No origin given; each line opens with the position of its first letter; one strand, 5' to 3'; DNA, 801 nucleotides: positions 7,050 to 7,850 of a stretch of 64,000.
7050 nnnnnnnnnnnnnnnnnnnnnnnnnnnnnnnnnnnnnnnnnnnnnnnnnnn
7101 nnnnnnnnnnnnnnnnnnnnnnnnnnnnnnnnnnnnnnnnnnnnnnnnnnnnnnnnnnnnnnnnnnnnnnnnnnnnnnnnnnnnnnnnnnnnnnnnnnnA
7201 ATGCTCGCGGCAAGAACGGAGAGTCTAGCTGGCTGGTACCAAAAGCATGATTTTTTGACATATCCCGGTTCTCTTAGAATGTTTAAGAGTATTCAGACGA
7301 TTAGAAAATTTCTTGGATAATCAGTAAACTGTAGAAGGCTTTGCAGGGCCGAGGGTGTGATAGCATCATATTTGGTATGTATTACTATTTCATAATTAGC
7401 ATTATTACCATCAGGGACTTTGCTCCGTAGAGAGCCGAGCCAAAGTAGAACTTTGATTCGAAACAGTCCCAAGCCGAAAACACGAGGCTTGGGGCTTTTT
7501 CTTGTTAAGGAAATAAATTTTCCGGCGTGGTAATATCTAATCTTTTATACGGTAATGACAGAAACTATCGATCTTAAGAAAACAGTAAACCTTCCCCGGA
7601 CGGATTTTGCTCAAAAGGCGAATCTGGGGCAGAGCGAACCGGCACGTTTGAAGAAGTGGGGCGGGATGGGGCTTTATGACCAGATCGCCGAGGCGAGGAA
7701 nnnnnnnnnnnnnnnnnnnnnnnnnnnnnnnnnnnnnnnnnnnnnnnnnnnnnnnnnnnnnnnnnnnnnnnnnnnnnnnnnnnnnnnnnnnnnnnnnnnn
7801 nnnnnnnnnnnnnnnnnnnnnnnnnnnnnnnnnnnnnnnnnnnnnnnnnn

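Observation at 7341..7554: Ile-codon-rich mini-ORF plus intrinsic terminator directly upstream of ileS: candidate leader-peptide attenuator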

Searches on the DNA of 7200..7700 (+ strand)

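Call 4: search_rna_families(source=window, start=7200, end=7700, threshold=evalue, max_evalue=10)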
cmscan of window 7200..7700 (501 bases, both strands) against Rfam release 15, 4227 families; matches with E-value up to 10: 5.
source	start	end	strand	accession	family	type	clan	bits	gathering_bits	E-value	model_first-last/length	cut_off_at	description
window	7443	7502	+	RF02399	NsiR1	Gene; sRNA;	-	29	39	0.00091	1-60/60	no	Nitrogen stress-induced RNA 1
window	7380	7502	+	RF02630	Hrs12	Gene; sRNA;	-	18.1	70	2.4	1-87/87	no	Hfq-regulated sRNA 12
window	7463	7565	+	RF00599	SNORA77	Gene; snRNA; snoRNA; HACA-box;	-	16.8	42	0.51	1-125/125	no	Small nucleolar RNA SNORA77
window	7464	7506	-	RF02416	TCV_H4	Cis-reg;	-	16.1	50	5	1-51/51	no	Turnip crinkle virus 3'UTR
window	7251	7332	+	RF02150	MESTIT1_3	Gene; lncRNA;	-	12.6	60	4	1-99/99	no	MEST intronic transcript 1, antisense RNA conserved region 3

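Call 51: build_rna_model(alignment_id=A2, structure=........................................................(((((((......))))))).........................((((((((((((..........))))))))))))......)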
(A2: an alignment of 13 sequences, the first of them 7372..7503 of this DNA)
Model R1 built from alignment A2 (13 sequences, 141 columns); structure: as given.
model positions 129; base pairs 19; branch points 1; effective number of sequences 3.7; information 0.59 bits per position. Calibrated on 0.2 Mb of random sequence (short: E-values are rough).
structure used (alignment columns):
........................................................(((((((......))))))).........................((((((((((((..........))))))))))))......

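Call 53: search_with_rna_model(model_id=R1, sources=[window, L001, L002, L003, L004, L005, L006, L007, L008, L009, L010, L011, L012, L013, L014, L015, L016, L017, L018, L019, L020, L021, L022, L023, L024, L025, L026, L027, L028, L029, L030, L031, L032, L033, L034, L035, L036, L037, L038, L039, L040, L041, L042, L043, L044, L045, L046, L047, L048, L049, L050, L051, L052, L053, L054, L055, L056, L057, L058, L059, L060, L061, L062, L063, L064, L065, L066, L067, L068, L069, L070, L071, L072, L073, L074, L075, L076, L077, L078, L079, L080, L081, L082, L083, L084, L085, L086, L087, L088, L089, L090, L091, L092, L093, L094, L095, L096, L097, L098, L099], max_evalue=1)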
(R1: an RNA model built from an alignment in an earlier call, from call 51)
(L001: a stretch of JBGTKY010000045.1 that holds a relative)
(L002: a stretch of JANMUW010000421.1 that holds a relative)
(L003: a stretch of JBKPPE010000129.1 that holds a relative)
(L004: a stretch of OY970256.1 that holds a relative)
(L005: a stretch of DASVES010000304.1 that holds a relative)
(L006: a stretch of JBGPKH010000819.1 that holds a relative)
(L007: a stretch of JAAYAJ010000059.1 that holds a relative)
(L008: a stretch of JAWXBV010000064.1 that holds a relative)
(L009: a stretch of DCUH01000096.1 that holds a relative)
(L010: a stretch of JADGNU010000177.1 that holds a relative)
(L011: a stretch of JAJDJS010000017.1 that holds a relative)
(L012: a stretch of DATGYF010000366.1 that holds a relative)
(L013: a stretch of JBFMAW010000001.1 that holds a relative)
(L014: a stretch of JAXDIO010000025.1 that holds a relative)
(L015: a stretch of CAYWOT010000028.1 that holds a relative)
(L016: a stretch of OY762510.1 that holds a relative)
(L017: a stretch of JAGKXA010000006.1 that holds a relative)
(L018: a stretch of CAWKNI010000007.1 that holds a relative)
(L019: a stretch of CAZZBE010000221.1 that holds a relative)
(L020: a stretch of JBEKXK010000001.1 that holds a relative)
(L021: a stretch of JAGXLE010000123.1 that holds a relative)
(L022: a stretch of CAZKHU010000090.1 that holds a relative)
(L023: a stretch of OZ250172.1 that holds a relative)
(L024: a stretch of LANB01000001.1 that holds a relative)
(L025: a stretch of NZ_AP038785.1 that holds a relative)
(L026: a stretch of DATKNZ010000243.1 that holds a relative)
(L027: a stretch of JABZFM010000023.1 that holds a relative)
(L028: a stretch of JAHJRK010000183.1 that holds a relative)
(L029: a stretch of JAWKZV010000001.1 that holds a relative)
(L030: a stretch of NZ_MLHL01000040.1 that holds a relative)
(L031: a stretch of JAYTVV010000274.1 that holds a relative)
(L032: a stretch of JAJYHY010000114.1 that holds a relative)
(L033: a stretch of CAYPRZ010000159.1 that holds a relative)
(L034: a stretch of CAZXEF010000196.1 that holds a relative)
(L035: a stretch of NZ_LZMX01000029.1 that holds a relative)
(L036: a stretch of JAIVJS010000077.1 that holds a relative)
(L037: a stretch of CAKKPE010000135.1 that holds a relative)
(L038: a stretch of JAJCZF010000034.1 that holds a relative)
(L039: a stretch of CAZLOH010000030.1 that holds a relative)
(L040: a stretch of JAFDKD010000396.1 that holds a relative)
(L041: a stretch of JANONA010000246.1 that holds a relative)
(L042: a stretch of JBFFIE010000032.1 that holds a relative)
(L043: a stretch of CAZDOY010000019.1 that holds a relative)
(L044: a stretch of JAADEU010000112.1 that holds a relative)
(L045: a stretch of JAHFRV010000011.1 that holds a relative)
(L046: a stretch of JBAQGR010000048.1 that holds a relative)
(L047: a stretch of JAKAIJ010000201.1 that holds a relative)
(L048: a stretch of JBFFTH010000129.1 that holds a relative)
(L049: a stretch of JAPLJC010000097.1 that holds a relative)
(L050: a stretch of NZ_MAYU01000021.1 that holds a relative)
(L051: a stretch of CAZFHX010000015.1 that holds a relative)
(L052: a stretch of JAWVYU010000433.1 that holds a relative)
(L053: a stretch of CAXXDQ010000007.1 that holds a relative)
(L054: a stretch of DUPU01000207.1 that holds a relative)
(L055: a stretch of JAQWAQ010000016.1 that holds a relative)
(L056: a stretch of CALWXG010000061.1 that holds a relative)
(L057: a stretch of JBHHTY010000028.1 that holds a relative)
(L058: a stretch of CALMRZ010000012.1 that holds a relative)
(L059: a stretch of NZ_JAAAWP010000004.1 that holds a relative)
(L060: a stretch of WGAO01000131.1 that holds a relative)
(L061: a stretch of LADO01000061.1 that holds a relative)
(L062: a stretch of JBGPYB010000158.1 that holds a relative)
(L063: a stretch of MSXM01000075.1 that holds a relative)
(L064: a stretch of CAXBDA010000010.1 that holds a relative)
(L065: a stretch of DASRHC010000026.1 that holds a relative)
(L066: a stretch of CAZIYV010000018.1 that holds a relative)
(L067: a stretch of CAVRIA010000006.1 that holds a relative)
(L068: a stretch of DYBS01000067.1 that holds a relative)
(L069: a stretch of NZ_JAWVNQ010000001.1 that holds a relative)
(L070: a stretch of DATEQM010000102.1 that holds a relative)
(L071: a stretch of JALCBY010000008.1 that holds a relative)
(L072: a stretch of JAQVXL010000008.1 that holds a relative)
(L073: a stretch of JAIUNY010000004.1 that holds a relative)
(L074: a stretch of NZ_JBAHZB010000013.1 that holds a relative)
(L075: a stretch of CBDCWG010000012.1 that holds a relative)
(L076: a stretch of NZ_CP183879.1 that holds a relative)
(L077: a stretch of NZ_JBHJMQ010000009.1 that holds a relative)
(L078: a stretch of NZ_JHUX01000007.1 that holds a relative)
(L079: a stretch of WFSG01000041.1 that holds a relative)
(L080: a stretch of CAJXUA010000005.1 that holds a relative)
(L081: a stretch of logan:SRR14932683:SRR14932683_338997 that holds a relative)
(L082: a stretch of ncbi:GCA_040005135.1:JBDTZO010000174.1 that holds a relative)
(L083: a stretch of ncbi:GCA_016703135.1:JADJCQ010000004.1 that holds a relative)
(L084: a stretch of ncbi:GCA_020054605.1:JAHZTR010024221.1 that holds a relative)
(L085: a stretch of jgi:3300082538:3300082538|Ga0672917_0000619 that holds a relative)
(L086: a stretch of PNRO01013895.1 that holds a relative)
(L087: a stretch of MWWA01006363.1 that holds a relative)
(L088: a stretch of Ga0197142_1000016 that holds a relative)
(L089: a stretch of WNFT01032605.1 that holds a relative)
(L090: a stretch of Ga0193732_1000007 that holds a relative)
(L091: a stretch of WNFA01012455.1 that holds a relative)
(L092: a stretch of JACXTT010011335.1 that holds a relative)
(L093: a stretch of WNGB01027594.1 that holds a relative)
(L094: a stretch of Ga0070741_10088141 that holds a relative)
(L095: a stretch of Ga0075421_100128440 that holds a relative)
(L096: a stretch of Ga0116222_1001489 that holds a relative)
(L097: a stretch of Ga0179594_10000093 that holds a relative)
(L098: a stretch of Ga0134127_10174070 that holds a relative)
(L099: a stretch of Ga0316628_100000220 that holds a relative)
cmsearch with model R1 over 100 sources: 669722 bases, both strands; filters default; matches with E-value up to 1: 16.
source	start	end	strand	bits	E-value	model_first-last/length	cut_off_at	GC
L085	2895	3021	+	115.9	2.7e-23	1-129/129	no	0.45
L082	2866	2993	+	112.8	1.4e-22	1-129/129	no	0.51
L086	2140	2265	+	107.8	1.8e-21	1-129/129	no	0.49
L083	2824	2953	+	107.8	1.8e-21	1-129/129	no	0.45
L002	2753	2876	+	107.2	2.5e-21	1-129/129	no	0.51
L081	2868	2993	+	105.9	4.7e-21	1-129/129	no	0.52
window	7372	7503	+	102.2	3.2e-20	1-129/129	no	0.42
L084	2745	2874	+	101.4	5e-20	1-129/129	no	0.45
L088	2353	2465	+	26.9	0.0031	1-129/129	no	0.35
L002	2840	2869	-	18.9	0.2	93-122/129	no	0.57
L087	1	28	+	18.1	0.29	101-129/129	5'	0.36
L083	2910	3025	-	17.6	0.38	1-129/129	no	0.38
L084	2831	2946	-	17.6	0.38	1-129/129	no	0.38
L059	5108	5215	-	17.1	0.48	1-129/129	no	0.4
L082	2957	2989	-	16.1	0.82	90-123/129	no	0.52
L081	2957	2990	-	15.8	0.97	89-123/129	no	0.5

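Call 54: search_with_rna_model(model_id=R1, sources=[L100, L101, L102, L103, L104, L105, L106, L107, L108, L109, L110, L111, L112, L113, L114, L115, L116, L117, L118, L119, L120, L121, L122, L123, L124, L125, L126, L127, L128, L129, L130, L131, L132, L133, L134, L135, L136, L137, L138, L139, L140, L141, L142, L143, L144, L145, L146, L147, L148, L149, L150, L151, L152, L153, L154, L155, L156, L157, L158, L159, L160, L161, L162, L163, L164, L165, L166, L167, L168, L169, L170, L171, L172, L173, L174, L175, L176, L177], max_evalue=1)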
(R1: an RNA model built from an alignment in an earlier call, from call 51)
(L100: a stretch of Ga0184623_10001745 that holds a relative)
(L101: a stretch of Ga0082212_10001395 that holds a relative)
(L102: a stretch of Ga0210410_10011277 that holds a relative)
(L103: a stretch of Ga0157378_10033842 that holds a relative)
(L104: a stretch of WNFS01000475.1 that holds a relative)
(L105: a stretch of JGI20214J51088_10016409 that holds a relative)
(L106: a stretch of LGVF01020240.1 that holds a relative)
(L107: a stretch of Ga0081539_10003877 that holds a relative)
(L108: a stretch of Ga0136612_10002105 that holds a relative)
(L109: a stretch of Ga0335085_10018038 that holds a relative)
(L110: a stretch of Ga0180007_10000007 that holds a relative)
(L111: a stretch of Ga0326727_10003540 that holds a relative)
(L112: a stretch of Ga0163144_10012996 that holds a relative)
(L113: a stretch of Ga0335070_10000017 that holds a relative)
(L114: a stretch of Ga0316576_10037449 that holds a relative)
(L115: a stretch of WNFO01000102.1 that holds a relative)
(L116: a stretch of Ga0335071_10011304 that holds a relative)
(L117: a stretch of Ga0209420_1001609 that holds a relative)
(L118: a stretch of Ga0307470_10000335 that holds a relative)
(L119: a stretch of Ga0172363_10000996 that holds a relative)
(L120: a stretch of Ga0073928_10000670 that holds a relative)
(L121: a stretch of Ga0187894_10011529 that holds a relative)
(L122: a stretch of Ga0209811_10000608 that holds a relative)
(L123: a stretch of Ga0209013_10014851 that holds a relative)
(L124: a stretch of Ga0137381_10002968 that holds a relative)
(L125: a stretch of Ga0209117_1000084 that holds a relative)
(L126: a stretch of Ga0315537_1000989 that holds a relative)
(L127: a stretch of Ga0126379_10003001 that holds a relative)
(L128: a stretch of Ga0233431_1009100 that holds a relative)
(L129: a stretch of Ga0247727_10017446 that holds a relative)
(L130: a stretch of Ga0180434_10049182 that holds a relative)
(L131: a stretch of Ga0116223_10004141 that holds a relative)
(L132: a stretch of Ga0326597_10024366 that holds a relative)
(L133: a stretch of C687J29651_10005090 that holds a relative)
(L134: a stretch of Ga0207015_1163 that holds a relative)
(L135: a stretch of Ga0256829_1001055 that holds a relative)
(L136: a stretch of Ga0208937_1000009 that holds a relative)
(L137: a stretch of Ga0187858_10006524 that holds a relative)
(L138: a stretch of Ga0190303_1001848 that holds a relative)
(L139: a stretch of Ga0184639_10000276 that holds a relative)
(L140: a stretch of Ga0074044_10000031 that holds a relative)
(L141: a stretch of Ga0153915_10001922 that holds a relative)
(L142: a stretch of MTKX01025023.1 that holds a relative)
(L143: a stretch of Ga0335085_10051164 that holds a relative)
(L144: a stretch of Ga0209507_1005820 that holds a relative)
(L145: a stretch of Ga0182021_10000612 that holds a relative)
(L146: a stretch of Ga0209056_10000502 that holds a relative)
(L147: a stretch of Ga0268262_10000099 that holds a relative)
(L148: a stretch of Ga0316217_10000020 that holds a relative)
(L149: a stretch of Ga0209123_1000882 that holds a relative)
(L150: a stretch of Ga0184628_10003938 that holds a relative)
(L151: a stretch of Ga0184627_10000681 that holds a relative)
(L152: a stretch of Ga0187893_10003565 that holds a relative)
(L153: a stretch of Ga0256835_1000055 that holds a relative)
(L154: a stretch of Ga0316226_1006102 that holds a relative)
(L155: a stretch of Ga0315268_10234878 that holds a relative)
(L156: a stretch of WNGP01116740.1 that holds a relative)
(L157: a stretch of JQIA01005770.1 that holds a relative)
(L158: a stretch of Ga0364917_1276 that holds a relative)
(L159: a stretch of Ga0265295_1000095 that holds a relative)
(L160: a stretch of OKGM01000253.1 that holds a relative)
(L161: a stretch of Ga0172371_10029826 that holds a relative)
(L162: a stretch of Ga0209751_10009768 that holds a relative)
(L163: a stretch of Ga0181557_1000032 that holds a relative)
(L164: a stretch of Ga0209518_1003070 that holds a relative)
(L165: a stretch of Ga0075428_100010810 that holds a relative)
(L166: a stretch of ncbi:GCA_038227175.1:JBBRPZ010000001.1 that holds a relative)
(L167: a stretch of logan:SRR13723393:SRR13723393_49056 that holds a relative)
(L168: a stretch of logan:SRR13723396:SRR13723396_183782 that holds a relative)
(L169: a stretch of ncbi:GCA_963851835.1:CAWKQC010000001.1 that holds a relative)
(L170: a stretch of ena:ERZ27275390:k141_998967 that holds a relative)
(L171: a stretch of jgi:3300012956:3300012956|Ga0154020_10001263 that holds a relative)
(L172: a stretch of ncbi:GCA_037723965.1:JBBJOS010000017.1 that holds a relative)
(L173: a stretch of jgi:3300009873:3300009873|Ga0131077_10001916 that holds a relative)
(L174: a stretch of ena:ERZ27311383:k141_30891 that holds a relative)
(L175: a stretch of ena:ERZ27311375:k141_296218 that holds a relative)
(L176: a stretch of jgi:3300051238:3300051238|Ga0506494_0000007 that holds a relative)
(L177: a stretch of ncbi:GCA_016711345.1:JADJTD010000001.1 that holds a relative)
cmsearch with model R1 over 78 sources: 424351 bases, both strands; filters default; matches with E-value up to 1: 18.
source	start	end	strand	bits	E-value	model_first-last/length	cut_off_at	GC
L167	1869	1993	+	110.6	2.7e-22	1-129/129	no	0.47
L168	1088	1212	+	110.6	2.7e-22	1-129/129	no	0.47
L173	1914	2039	+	107.5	1.3e-21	1-129/129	no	0.49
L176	1826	1953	+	99.9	6.9e-20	1-129/129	no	0.45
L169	1770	1900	+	97.4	2.5e-19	1-129/129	no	0.47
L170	1770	1900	+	97.4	2.5e-19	1-129/129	no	0.47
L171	1770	1900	+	97.4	2.5e-19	1-129/129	no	0.47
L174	1815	1941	+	91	6.9e-18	1-129/129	no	0.48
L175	1815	1941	+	91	6.9e-18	1-129/129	no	0.48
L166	1744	1868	+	70.5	2.8e-13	1-129/129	no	0.46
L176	1909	2025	-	28.6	0.00082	1-129/129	no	0.37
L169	1863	1908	-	20.9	0.043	78-123/129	no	0.5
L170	1863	1908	-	20.9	0.043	78-123/129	no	0.5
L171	1863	1908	-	20.9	0.043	78-123/129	no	0.5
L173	1996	2105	-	18.5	0.16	1-129/129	no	0.44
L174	1906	1933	-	18.2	0.18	94-121/129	no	0.57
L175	1906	1933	-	18.2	0.18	94-121/129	no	0.57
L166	1823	1945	-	16.3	0.47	1-129/129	no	0.44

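Call 82: search_with_rna_model(model_id=R1, source=L088, start=2250, end=2520, max_evalue=1, show_alignments=1)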
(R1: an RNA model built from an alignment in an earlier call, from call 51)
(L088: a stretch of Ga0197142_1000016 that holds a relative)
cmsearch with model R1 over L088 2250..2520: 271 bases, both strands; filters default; matches with E-value up to 1: 1.
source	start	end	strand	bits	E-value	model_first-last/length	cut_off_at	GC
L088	2353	2465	+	26.9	1.3e-06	1-129/129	no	0.35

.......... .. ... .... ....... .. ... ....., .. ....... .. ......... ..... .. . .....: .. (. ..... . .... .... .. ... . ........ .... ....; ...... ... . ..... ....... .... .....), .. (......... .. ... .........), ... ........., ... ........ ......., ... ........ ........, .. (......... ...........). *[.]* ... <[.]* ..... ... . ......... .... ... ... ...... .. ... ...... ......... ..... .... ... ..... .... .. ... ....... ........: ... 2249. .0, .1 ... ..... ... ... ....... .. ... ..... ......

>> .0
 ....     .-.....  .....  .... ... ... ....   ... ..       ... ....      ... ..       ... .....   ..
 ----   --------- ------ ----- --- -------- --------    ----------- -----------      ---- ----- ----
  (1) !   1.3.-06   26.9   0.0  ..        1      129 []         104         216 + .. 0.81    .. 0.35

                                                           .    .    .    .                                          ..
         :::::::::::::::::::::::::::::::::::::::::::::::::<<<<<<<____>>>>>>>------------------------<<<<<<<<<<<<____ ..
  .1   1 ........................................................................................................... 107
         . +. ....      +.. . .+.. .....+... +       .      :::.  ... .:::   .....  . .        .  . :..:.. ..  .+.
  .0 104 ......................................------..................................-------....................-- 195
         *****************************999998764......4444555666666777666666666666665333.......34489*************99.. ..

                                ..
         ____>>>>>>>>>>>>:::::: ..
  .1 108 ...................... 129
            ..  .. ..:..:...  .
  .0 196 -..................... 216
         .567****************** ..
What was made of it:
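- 7465..7496 (+): Terminator hairpin. The first 6 nt of its 5' arm (7465-7470, AGUCCC) are also the 3' strand of the antiterminator. Three more compensatory pairs appear in L088 (call 82).
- It also hits L088, which was not in the seed, at 26.9 bits (calls 53, 54, 82).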
